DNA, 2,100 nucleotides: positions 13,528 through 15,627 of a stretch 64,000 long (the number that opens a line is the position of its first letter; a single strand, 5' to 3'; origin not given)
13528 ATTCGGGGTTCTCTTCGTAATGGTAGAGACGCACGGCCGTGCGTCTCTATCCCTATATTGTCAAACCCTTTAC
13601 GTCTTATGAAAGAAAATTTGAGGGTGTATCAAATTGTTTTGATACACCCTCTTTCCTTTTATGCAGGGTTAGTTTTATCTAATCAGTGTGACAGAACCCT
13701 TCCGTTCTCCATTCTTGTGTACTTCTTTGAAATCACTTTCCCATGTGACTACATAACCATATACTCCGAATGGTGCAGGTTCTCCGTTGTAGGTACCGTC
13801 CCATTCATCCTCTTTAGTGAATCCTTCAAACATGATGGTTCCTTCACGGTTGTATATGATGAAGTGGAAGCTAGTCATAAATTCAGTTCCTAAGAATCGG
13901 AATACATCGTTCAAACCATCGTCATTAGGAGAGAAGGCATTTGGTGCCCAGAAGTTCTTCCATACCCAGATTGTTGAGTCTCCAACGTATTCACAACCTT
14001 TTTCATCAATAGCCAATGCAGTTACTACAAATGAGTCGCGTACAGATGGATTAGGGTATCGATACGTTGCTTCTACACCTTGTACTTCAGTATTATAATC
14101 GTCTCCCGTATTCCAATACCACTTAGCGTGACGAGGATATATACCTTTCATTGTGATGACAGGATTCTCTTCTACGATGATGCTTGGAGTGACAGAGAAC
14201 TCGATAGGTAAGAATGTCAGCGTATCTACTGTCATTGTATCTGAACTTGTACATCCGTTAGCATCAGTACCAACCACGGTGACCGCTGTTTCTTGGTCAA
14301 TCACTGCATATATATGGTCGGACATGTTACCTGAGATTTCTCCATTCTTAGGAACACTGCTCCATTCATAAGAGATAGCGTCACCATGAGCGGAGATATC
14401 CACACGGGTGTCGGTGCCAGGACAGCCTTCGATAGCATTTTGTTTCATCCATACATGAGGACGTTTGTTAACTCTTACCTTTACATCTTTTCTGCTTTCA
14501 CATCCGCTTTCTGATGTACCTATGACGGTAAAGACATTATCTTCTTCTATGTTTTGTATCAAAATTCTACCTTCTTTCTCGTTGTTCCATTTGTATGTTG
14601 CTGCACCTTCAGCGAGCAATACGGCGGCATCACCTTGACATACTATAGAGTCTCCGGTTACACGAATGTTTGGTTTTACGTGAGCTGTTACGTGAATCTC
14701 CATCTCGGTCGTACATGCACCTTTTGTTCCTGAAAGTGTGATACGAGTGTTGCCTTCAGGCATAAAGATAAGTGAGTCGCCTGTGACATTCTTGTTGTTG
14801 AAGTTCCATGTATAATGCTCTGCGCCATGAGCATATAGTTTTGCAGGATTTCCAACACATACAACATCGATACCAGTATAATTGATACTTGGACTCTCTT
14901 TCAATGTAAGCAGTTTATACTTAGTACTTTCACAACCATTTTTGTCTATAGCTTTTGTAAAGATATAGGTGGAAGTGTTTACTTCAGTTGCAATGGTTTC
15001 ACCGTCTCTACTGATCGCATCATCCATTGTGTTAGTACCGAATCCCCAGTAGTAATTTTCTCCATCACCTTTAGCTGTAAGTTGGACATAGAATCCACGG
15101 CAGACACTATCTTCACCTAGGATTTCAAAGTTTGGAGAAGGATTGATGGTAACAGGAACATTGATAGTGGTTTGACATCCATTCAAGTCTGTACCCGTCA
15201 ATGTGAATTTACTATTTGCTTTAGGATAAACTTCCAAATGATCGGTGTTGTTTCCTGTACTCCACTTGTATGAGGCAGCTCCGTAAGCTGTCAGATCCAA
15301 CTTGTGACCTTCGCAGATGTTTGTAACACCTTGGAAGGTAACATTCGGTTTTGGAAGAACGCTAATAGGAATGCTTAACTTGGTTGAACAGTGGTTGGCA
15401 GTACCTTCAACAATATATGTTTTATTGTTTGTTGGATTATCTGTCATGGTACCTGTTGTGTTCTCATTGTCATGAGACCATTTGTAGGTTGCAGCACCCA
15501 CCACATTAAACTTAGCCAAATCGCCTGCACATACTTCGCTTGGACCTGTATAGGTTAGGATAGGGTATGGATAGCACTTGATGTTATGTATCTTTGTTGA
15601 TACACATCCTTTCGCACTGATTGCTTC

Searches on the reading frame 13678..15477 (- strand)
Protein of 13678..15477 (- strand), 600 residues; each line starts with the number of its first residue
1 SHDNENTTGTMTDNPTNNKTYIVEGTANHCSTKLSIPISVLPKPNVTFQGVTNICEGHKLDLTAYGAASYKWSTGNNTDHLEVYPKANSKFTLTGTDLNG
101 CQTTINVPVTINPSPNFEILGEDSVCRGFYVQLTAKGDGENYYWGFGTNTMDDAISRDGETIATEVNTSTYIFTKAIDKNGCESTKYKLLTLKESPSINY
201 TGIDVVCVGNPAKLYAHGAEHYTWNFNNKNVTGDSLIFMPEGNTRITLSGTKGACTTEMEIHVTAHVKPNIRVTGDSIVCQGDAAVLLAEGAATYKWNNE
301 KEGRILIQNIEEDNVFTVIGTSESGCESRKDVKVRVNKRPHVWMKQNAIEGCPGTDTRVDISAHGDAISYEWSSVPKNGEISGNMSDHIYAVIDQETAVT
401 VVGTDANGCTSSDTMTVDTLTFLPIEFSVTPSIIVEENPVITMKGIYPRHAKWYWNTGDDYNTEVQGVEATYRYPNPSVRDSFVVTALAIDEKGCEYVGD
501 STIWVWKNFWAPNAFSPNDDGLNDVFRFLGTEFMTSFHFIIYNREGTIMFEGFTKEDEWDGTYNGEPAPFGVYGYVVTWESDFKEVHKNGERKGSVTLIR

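Call 55: search_protein_families(library=pfam, proteins=[window:13678-15477:-], max_evalue=0.001)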
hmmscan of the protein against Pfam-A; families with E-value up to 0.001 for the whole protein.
window:13678-15477:- (600 aa): 2 families
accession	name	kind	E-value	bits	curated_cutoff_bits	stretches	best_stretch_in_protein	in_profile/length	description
PF13585.12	CHU_C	-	3.3e-15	56.4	27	1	511-586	3-79/86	CHU_C Type IX secretion signal domain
PF19081.6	Ig_7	-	4.9e-11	43.2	27.3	0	346-417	8-78/84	Ig-like domain CHU_C associated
